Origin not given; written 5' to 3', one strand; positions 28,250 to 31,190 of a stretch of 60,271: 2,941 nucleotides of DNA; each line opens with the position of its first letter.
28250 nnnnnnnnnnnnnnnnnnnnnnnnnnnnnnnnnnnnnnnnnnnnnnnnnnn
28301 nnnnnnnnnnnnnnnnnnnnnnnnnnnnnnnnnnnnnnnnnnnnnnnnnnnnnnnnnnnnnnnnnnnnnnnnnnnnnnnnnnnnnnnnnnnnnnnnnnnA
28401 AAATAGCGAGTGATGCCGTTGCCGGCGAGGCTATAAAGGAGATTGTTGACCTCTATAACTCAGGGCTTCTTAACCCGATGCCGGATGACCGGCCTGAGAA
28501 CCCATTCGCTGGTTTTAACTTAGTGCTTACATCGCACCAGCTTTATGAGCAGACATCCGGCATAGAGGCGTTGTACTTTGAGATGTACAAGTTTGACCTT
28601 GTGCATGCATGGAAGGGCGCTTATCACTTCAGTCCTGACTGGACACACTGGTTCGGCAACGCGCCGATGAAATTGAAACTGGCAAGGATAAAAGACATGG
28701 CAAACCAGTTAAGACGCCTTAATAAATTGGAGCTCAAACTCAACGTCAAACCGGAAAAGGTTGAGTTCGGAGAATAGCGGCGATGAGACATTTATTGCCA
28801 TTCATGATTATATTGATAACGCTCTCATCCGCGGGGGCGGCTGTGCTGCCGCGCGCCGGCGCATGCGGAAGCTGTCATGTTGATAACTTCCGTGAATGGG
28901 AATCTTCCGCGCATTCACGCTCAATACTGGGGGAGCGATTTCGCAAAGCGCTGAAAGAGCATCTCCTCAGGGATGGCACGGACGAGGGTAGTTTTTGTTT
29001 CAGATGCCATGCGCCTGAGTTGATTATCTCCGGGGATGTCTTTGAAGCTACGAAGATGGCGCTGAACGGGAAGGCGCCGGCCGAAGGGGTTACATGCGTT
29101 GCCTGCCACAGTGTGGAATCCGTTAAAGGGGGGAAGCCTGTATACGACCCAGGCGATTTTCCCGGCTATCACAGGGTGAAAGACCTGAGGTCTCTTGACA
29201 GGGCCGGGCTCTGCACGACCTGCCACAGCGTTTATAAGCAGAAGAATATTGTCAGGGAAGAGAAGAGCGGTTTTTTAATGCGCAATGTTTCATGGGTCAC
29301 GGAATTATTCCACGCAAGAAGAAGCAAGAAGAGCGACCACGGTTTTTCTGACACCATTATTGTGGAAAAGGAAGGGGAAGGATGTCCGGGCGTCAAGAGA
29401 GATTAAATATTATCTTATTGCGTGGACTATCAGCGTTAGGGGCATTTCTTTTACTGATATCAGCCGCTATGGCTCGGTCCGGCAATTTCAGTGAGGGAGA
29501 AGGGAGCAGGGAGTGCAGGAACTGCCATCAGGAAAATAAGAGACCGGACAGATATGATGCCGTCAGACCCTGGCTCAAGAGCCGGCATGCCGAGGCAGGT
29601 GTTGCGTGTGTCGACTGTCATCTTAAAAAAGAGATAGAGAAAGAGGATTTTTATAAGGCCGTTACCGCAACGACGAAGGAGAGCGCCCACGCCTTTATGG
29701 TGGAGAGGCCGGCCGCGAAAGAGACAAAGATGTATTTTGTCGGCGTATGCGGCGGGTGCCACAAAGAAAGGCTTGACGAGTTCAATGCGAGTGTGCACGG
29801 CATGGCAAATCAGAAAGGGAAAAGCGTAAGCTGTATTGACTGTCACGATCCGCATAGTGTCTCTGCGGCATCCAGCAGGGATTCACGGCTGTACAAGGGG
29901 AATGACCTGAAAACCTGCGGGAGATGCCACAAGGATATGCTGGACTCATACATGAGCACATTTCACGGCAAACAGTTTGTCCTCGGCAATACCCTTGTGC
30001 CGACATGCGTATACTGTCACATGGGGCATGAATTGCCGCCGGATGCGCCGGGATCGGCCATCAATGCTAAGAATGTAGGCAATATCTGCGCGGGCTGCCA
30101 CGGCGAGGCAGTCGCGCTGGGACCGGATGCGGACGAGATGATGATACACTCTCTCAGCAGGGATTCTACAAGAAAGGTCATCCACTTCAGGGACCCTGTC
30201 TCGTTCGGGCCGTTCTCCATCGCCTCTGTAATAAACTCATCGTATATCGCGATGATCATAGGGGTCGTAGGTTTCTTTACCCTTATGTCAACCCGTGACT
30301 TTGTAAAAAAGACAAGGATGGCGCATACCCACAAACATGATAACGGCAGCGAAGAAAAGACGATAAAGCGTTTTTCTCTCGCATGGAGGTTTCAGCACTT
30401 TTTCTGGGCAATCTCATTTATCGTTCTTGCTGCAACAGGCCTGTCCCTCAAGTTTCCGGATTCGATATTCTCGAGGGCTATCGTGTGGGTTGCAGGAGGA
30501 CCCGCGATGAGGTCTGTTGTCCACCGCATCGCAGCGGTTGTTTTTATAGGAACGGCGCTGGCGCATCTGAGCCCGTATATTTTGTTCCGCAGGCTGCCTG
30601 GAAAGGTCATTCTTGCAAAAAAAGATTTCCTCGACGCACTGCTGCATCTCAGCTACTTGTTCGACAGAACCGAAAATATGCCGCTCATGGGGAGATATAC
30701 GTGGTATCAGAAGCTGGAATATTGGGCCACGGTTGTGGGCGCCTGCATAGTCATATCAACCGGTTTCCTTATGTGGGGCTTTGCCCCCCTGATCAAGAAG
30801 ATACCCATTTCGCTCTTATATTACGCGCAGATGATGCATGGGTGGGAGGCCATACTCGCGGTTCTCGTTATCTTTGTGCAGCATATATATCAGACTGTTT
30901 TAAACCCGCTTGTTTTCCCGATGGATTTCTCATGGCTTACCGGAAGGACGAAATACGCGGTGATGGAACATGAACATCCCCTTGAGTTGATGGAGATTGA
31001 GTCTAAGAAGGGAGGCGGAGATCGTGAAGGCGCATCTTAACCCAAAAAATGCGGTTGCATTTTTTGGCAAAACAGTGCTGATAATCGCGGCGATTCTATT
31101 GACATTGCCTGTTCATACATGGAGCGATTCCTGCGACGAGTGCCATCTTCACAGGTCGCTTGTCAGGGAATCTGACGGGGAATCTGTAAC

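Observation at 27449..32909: HAO-family octahaem cytochrome linked to a 16-haem/cytochrome-b quinol module and directly followed by an ammonium transporter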

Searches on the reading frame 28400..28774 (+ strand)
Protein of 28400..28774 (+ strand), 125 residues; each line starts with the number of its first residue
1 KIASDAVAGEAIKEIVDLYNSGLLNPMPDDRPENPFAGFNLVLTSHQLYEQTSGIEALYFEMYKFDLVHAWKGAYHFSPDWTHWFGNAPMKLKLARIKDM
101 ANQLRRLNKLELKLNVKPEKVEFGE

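Call 29: search_solved_structures(query=window:28400-28774:+, max_evalue=10, show_alignments=5)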
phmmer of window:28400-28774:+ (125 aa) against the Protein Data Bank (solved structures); distinct sequences matched with E-value up to 10: 11.
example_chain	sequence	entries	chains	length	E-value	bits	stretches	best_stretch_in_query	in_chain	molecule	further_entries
6h5l_A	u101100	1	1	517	2.2e-06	31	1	47-112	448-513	Similar to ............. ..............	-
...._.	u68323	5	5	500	0.00037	23.9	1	10-123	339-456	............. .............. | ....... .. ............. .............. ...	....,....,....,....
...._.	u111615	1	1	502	0.00037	23.9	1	10-118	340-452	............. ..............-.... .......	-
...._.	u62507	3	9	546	0.0005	23.5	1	18-116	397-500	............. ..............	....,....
6m0p_A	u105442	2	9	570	0.00057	23.3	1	18-116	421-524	Aerobic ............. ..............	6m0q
1fgj_A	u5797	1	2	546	0.00068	23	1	18-116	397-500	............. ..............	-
6hif_G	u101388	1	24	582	0.043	17.2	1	53-120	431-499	Hydrazine dehydrogenase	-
2k7i_A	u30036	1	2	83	0.14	15.5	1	44-78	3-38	UPF0339 protein Atu0232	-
4ed5_A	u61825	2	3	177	0.2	15.1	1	8-57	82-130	ELAV-like protein 1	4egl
2kk1_A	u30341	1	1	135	0.79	13.1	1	1-53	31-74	Tyrosine-protein kinase ABL2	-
1d9a_A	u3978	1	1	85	1.7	12.1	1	17-57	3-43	HU ANTIGEN C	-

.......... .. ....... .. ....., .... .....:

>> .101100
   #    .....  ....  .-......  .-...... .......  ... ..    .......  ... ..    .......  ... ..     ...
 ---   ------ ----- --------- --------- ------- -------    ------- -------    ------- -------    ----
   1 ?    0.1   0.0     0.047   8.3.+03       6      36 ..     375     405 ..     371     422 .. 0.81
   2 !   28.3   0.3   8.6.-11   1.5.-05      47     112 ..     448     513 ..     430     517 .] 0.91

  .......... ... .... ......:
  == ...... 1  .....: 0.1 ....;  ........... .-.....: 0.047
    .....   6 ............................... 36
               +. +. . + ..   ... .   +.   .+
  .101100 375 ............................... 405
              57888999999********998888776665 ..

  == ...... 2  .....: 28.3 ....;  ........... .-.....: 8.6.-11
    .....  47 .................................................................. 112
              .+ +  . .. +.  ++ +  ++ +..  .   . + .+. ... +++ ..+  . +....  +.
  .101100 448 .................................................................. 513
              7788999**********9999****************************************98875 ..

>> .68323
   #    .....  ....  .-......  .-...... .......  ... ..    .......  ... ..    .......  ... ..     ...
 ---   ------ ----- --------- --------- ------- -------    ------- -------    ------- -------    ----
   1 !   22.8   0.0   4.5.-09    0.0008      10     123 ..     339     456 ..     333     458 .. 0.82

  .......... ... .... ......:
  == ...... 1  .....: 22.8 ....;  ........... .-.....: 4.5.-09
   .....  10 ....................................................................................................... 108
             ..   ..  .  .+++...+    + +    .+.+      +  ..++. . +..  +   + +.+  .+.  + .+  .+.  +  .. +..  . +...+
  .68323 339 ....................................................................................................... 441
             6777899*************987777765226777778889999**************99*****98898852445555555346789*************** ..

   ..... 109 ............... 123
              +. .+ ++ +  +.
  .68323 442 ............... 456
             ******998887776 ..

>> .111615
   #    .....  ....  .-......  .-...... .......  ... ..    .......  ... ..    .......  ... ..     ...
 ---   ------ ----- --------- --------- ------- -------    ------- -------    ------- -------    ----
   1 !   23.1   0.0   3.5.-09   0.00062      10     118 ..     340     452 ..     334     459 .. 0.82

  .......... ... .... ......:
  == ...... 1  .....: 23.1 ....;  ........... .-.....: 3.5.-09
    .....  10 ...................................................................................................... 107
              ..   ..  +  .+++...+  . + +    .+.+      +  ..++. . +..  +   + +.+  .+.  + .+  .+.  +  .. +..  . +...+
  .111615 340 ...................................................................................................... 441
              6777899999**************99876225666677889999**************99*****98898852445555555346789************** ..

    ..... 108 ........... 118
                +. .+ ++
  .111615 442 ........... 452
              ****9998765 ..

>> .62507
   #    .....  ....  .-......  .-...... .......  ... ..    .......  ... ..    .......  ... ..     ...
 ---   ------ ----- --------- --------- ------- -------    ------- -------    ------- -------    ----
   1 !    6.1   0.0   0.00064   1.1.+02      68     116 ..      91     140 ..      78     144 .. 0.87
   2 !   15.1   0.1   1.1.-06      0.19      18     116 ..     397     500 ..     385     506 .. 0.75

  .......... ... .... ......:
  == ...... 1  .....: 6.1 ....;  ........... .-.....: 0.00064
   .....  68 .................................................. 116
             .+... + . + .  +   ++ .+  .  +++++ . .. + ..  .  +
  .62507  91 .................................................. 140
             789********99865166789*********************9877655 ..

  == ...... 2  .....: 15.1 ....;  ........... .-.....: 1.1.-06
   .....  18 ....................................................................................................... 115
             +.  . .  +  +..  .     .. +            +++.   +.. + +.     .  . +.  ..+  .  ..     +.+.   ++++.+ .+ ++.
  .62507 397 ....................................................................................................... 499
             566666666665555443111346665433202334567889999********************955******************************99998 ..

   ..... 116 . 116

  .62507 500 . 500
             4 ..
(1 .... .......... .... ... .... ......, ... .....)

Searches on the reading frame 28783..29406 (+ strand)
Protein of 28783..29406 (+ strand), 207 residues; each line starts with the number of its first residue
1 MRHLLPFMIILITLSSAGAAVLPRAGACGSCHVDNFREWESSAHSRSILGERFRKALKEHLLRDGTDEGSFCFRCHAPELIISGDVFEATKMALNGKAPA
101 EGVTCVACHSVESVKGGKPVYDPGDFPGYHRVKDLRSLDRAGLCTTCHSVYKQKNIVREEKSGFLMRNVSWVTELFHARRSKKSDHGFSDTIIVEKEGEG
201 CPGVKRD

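Call 4: search_protein_families(library=pfam, proteins=[window:28783-29406:+], max_evalue=0.01)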
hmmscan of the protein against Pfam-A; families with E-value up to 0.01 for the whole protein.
window:28783-29406:+ (207 aa): 7 families
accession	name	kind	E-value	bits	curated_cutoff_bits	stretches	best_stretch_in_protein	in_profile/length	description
PF13435.11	Cytochrome_C554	-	1e-09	39.7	20.8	1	27-110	1-84/84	Cytochrome c554 and c-prime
PF22113.1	Mtrc-MtrF_II-IV_dom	-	2.1e-07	31.1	30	0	18-79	113-166/176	Outer membrane cytochrome MtrC/MtrF-like, domains II/IV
PF14522.11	Cytochrome_C7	-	2.2e-06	27.8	24.8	1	68-148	12-66/67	Cytochrome c7 and related cytochrome c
PF09699.15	Paired_CXXCH_1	-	1e-05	25.6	20.6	0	59-78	21-38/41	Doubled CXXCH motif (Paired_CXXCH_1)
PF03264.19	Cytochrom_NNT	-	0.00066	19.9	24.1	0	66-110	122-165/174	NapC/NirT cytochrome c family, N-terminal region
PF13447.11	Multi-haem_cyto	-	0.0019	17.9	21.9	0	21-44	24-47/269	Seven times multi-haem cytochrome CxxCH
PF14537.11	Cytochrom_c3_2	-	0.0022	18.8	25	0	68-155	5-71/79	Cytochrome c3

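Call 6: search_protein_families(library=ncbifam, proteins=[window:28783-29406:+], max_evalue=0.01)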
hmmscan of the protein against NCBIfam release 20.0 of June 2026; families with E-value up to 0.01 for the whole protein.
window:28783-29406:+ (207 aa): 9 families
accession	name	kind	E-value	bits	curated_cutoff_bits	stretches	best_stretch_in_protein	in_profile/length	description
NF040886.1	cyt_C_like_Sec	equivalog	2.4e-07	29.7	250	1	27-85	47-120/423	multiheme c-type cytochrome (seleno)protein ExtKL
NF041198.1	UshA_like_PCGU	equivalog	9.3e-05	21.2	275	1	26-150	409-510/519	UshA-like (seleno)protein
TIGR01905.1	paired_CXXCH_1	subfamily_domain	0.00011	22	25.2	0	60-77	22-37/41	doubled CXXCH domain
TIGR03507.1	decahem_SO1788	subfamily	0.00017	20.2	209.3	1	24-116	268-341/672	OmcA/MtrC family decaheme c-type cytochrome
NF052246.1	SorB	equivalog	0.00041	20.3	93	0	103-115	26-38/80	SorB family sulfite dehydrogenase c-type cytochrome subunit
TIGR03508.1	decahem_SO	subfamily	0.00055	19.5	192.2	0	71-158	4-87/258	DmsE family decaheme c-type cytochrome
TIGR03153.1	cytochr_NrfH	equivalog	0.00086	19.4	134.2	0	11-83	14-66/138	cytochrome c nitrite reductase small subunit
NF045713.1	CxxCH_16_HmcA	equivalog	0.0027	16.4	400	1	16-155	123-240/541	sulfate respiration complex hexadecaheme cytochrome HmcA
NF008659.0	PRK11659.1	equivalog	0.0038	17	184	0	62-151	39-120/188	cytochrome c nitrite reductase pentaheme subunit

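Call 88: search_solved_structures(query=window:28783-29403:+, max_evalue=1)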
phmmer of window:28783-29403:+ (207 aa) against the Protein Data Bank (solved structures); distinct sequences matched with E-value up to 1: 9.
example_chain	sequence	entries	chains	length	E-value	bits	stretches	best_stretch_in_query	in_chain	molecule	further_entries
5ze8_A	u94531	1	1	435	3.9e-07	33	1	18-116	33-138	cytochrome c552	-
9wt9_A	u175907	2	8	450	0.066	15.9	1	22-51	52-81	Cytochrome c,Multiheme cytochrome c selenoprotein mutant (MccSep U325A) | Cytochrome c,Multiheme cytochrome c selenoprotein (MccSep)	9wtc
9wt8_A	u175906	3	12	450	0.066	15.9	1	22-51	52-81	Cytochrome c,Multiheme cytochrome c selenoprotein (MccSep)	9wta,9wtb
28pb_A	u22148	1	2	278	0.17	14.6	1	13-110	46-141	Cytochrome c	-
6hrk_A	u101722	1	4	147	0.71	12.5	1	112-177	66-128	Allophycocyanin beta-18 subunit apoprotein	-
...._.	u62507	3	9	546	0.81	12.4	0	22-42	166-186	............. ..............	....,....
1fgj_A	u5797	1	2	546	0.83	12.3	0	22-42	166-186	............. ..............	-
1bvb_A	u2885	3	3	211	0.86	12.3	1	27-110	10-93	CYTOCHROME C-554 | CYTOCHROME C554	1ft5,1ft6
6m0p_A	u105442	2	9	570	0.88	12.2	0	22-42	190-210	Aerobic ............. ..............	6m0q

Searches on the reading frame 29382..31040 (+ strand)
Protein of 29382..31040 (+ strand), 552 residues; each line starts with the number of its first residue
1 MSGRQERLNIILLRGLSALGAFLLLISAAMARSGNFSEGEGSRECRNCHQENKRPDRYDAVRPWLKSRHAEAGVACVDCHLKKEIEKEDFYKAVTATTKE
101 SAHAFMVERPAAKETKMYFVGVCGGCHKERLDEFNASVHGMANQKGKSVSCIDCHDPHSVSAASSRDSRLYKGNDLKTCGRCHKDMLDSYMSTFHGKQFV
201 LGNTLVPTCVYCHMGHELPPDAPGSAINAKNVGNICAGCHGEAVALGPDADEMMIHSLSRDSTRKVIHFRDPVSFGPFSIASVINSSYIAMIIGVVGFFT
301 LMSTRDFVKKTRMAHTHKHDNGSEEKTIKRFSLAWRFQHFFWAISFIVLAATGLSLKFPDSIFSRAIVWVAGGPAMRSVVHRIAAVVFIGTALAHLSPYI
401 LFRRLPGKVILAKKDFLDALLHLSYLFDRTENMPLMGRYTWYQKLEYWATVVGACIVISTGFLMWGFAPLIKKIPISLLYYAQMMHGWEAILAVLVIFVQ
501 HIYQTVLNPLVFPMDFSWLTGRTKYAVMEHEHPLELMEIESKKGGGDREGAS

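Call 4: search_protein_families(library=pfam, proteins=[window:29382-31040:+], max_evalue=0.01)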
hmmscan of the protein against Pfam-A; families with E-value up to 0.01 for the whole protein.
window:29382-31040:+ (552 aa): 6 families
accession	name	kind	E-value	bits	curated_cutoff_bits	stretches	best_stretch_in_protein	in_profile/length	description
PF03264.19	Cytochrom_NNT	-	8.1e-10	39.1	24.1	2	122-163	38-80/174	NapC/NirT cytochrome c family, N-terminal region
PF14522.11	Cytochrome_C7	-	1e-09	38.5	24.8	1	121-184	14-67/67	Cytochrome c7 and related cytochrome c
PF01292.26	Ni_hydr_CYTB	-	2.5e-09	37.6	30.1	1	330-510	1-167/179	Prokaryotic cytochrome b561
PF14537.11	Cytochrom_c3_2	-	4.3e-09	37.1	25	2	147-240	5-78/79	Cytochrome c3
PF09699.15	Paired_CXXCH_1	-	2.2e-07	30.9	20.6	1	147-186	8-39/41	Doubled CXXCH motif (Paired_CXXCH_1)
PF22113.1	Mtrc-MtrF_II-IV_dom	-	0.00039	20.4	30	0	44-214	8-164/176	Outer membrane cytochrome MtrC/MtrF-like, domains II/IV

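Call 6: search_protein_families(library=ncbifam, proteins=[window:29382-31040:+], max_evalue=0.01)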
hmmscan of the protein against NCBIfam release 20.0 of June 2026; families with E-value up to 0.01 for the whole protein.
window:29382-31040:+ (552 aa): 15 families
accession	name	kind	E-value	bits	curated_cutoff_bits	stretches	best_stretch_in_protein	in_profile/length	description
TIGR01583.1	formate-DH-gamm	equivalog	1.2e-14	54.7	115.85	1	328-506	2-170/204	formate dehydrogenase subunit gamma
TIGR03508.1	decahem_SO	subfamily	6.2e-13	48.8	192.2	1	41-243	1-177/258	DmsE family decaheme c-type cytochrome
NF007924.0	PRK10639.1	equivalog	8.1e-13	48.6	341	1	324-507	3-173/211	formate dehydrogenase cytochrome b556 subunit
TIGR03153.1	cytochr_NrfH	equivalog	1.7e-10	41.1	134.2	1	21-156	6-134/138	cytochrome c nitrite reductase small subunit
NF041028.1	decahem_GSU2203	exception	9.1e-10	38.2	325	2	104-243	20-158/317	GSU2203 family decaheme c-type cytochrome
NF007558.0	PRK10179.1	equivalog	9.1e-09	35.3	339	1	323-505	2-173/217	formate dehydrogenase-N subunit gamma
TIGR02161.1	napC_nirT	subfamily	1.8e-06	28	310.6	1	41-80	134-174/185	periplasmic nitrate (or nitrite) reductase c-type cytochrome, NapC/NirT family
TIGR03146.1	cyt_nit_nrfB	equivalog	8.4e-05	22.9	166.6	1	43-186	12-144/145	cytochrome c nitrite reductase pentaheme subunit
NF007906.0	PRK10617.1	equivalog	0.00011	22.1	349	0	40-80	142-183/200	cytochrome c-type protein NapC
TIGR02162.1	torC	equivalog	0.00066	19.1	478.2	0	122-165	46-91/387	pentaheme c-type cytochrome TorC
NF045713.1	CxxCH_16_HmcA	equivalog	0.0014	17.3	400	0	42-111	348-417/541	sulfate respiration complex hexadecaheme cytochrome HmcA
TIGR01905.1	paired_CXXCH_1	subfamily_domain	0.0015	18.4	25.2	0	150-186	8-39/41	doubled CXXCH domain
NF008659.0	PRK11659.1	equivalog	0.0034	17.1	184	0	122-242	48-169/188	cytochrome c nitrite reductase pentaheme subunit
TIGR04257.1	nanowire_3heme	domain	0.0037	17.4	40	0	147-185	22-60/75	c(7)-type cytochrome triheme domain-containing protein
TIGR01904.2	GSu_C4xC__C2xCH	domain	0.0055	16.4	27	0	32-82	13-58/73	CxxxxCH/CxxCH domain c-type cytochrome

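Call 89: search_solved_structures(query=window:29382-31037:+, max_evalue=1)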
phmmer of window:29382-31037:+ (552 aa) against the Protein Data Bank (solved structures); distinct sequences matched with E-value up to 1: 22.
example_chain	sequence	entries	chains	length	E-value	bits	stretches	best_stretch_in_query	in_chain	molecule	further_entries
1kqf_C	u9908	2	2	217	4.9e-05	25.5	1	324-505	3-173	FORMATE DEHYDROGENASE, NITRATE-INDUCIBLE, CYTOCHROME B556(FDN) SUBUNIT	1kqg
6v0a_A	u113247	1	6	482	5e-05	25.5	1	135-186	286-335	Nitrite reductase (cytochrome; ammonia-forming)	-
2ot4_A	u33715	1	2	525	8e-05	24.8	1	145-196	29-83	Eight-heme nitrite reductase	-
4q0t_A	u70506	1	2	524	8e-05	24.8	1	145-196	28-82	Eight-heme nitrite reductase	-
2zo5_A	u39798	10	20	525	8.4e-05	24.8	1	145-196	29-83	Eight-heme nitrite reductase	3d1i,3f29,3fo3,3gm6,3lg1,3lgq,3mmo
3owm_A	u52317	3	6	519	0.0001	24.5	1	145-196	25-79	Eight-heme nitrite reductase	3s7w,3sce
3uu9_A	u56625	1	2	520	0.0001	24.5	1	145-196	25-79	Eight-heme nitrite reductase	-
3rkh_A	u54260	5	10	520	0.0001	24.5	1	145-196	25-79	Eight-heme nitrite reductase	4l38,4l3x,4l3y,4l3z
4q4u_A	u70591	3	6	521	0.0001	24.5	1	145-196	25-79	Eight-heme nitrite reductase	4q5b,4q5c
6i5b_A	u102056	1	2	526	0.00016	23.8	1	119-199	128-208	Uncharacterized protein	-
28pb_A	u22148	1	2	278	0.0016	20.5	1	75-217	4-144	Cytochrome c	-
8rv0_Y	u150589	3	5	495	0.0033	19.5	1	142-196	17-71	Octaheme cytochrome c nitrite reductase | Octaheme nitrite c cytochrome c reductase | Octaheme nitrite reductase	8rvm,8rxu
8bcx_A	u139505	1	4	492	0.0071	18.4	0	148-185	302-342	Nitrite reductase (cytochrome; ammonia-forming)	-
6r2q_A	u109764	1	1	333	0.07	15.1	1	116-240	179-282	Cystathionine beta-synthase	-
3sxq_A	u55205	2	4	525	0.074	15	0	145-195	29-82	Eight-heme nitrite reductase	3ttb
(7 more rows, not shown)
